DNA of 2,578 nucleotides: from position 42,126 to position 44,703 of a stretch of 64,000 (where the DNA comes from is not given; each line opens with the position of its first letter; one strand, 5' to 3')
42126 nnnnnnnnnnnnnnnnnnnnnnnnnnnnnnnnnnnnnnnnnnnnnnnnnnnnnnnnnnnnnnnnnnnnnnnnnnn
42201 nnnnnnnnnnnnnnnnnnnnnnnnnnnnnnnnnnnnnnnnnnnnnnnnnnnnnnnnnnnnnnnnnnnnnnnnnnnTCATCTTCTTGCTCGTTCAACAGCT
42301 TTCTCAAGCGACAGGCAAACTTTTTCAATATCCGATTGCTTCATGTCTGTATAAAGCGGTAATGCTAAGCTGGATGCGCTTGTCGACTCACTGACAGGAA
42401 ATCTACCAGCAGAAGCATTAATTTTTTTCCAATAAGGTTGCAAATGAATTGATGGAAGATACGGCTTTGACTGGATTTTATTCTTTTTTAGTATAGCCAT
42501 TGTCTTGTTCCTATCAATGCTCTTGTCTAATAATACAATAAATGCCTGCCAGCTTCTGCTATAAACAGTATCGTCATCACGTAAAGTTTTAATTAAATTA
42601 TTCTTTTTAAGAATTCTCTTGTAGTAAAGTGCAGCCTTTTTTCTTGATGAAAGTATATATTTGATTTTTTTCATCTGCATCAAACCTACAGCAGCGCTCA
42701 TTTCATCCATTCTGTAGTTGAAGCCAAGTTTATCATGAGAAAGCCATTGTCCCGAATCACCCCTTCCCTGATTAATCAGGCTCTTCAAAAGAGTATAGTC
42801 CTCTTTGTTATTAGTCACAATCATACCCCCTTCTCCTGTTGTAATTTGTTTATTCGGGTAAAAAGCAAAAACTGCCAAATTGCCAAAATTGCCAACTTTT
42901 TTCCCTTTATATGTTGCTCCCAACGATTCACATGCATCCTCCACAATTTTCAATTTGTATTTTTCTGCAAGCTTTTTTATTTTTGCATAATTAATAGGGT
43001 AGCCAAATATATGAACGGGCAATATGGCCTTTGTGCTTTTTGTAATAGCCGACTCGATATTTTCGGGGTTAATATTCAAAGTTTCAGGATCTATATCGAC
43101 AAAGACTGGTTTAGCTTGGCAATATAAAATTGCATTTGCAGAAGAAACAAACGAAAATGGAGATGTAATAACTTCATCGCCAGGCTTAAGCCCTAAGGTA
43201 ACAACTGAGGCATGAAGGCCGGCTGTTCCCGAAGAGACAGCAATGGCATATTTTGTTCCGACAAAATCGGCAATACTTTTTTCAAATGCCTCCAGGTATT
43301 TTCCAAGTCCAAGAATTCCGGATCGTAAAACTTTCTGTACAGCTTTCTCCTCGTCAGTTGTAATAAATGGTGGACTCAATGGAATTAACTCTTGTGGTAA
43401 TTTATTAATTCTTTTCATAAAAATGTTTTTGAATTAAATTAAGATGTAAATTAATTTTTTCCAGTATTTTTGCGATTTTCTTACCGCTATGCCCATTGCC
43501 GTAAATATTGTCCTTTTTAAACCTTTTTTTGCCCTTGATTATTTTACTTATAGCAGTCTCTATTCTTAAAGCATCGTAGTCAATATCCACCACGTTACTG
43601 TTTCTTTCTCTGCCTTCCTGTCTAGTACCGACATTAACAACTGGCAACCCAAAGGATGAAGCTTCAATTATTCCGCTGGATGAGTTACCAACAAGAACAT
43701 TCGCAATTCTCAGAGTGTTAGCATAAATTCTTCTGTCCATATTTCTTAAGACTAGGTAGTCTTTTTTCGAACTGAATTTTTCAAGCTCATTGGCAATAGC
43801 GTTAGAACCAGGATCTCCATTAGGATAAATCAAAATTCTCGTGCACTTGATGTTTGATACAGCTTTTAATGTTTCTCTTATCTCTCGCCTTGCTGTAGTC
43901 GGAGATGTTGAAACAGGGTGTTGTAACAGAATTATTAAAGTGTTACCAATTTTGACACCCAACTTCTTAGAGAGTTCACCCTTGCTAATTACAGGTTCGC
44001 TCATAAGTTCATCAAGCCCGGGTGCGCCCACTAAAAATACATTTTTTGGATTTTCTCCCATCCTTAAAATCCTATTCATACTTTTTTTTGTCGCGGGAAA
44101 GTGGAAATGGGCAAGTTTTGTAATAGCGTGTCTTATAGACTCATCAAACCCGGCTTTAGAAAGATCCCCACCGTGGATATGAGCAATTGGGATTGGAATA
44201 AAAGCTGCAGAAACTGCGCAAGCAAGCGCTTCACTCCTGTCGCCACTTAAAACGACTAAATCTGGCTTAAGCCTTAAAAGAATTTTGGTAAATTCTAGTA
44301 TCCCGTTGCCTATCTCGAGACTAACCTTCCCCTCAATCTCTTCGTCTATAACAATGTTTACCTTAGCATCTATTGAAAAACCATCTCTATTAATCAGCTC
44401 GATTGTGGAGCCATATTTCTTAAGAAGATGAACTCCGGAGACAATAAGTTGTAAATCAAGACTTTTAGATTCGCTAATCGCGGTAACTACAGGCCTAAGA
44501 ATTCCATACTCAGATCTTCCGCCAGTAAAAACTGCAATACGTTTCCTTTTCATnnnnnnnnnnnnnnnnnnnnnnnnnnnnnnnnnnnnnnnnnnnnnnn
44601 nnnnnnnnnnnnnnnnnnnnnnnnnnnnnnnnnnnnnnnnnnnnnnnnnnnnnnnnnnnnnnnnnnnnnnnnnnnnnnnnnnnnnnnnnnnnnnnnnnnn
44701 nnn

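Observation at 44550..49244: Nonulosonate operon carries a formyltransferase, a PIG-L deacetylase and a Zn-ribbon C-methyltransferase, suggesting a novel decorated sugar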

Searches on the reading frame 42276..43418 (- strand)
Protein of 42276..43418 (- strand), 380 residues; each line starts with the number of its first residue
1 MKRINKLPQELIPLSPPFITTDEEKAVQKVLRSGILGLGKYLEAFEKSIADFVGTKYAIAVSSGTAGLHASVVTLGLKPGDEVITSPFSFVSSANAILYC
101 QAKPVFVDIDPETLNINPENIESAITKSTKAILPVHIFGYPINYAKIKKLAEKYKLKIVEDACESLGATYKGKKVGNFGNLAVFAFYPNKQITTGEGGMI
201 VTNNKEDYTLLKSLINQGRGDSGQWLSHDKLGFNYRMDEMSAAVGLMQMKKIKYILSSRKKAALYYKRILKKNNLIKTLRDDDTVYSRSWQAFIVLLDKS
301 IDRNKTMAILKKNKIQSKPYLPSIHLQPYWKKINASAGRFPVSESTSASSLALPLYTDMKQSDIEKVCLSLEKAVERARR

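Call 3: search_protein_families(library=pfam, proteins=[window:42276-43418:-], max_evalue=0.01)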
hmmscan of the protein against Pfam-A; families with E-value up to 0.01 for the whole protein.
window:42276-43418:- (380 aa): 4 families
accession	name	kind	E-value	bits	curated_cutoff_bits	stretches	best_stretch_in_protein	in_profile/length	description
PF01041.23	DegT_DnrJ_EryC1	-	2.8e-117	392.4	19.8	1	19-371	3-359/360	DegT/DnrJ/EryC1/StrS aminotransferase family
PF00155.27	Aminotran_1_2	-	1.1e-08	35.2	19.7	1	41-132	43-150/361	Aminotransferase class I and II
PF01053.26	Cys_Met_Meta_PP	-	1.3e-06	27.7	27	1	43-133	55-142/381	Cys/Met metabolism PLP-dependent enzyme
PF01212.27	Beta_elim_lyase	-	0.00029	20.7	27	1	43-163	35-170/288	Beta-eliminating lyase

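Call 4: search_protein_families(library=ncbifam, proteins=[window:42276-43418:-], max_evalue=0.01)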
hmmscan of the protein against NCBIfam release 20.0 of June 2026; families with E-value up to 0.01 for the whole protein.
window:42276-43418:- (380 aa): 30 families (the best 25 are shown)
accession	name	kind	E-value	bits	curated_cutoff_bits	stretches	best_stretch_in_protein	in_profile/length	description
TIGR03588.1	PseC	equivalog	1.7e-93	313.6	423.5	1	12-373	2-378/380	UDP-4-amino-4,6-dideoxy-N-acetyl-beta-L-altrosamine transaminase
TIGR04181.1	NHT_00031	hypoth_equivalog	1.8e-91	306.7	420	1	12-354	1-357/359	LegC family aminotransferase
NF008658.2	PRK11658.1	equivalog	2.6e-77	260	631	1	9-376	2-378/379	UDP-4-amino-4-deoxy-L-arabinose aminotransferase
NF008687.0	PRK11706.1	equivalog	2e-65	221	375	1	12-374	2-373/375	dTDP-4-amino-4,6-dideoxygalactose transaminase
NF011936.0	PRK15407.1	equivalog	7.8e-63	212.7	423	2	11-219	36-252/440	lipopolysaccharide biosynthesis protein RfbH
TIGR04427.1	PLP_DesI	equivalog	1.7e-56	192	650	1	41-377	53-385/390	dTDP-4-dehydro-6-deoxyglucose aminotransferase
TIGR02379.1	ECA_wecE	subfamily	4.1e-55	187.1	434.85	1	11-373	1-373/376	dTDP-4-amino-4,6-dideoxy-D-glucose transaminase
NF004621.0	PRK05957.1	equivalog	9e-08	31.2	498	1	56-135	89-167/389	pyridoxal phosphate-dependent aminotransferase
NF005817.0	PRK07683.1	equivalog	4e-07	29.1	575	1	33-144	65-173/387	aminotransferase A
TIGR01977.1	am_tr_V_EF2568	hypoth_equivalog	4.5e-07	29.2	377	1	50-285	54-292/376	cysteine desulfurase family protein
NF009079.0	PRK12414.1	subfamily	9.1e-07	28.2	481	1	50-133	80-167/384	methionine aminotransferase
NF004975.0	PRK06348.1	equivalog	1.5e-06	27.5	549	1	59-195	93-230/384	pyridoxal phosphate-dependent aminotransferase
NF006096.0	PRK08248.1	equivalog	3.7e-06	25.8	726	1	44-141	68-161/431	homocysteine synthase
NF005816.0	PRK07682.1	equivalog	5.1e-06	25.4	620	1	76-156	110-197/390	aminotransferase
NF005305.0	PRK06836.1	equivalog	9.3e-06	25.1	376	1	56-133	98-175/396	pyridoxal phosphate-dependent aminotransferase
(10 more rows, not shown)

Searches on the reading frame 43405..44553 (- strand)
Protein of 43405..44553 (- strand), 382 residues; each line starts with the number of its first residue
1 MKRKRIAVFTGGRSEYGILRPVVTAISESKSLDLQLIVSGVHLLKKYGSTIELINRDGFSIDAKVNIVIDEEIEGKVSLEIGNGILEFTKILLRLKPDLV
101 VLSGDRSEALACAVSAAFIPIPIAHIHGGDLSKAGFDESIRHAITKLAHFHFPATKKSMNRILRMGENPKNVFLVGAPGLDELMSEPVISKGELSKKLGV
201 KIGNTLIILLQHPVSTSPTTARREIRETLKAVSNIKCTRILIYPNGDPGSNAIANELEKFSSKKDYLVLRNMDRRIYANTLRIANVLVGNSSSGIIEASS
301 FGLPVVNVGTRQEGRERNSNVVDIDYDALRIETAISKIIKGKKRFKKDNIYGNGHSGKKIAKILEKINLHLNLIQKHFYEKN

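Call 3: search_protein_families(library=pfam, proteins=[window:43405-44553:-], max_evalue=0.01)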
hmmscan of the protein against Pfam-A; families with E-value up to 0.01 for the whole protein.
window:43405-44553:- (382 aa): 1 family
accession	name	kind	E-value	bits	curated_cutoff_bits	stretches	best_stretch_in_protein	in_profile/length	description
PF02350.25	Epimerase_2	-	2.4e-72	244.1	30.6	1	25-365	2-347/347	UDP-N-acetylglucosamine 2-epimerase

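Call 4: search_protein_families(library=ncbifam, proteins=[window:43405-44553:-], max_evalue=0.01)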
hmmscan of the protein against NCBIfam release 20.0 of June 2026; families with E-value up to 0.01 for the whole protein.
window:43405-44553:- (382 aa): 2 families
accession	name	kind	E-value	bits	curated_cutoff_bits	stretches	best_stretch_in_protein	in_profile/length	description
TIGR03568.1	NeuC_NnaA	equivalog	2.9e-124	414.6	235.9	1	4-364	1-365/365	UDP-N-acetylglucosamine 2-epimerase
TIGR00236.1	wecB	equivalog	2.2e-24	86.3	210.15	1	6-365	3-363/366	non-hydrolyzing UDP-N-acetylglucosamine 2-epimerase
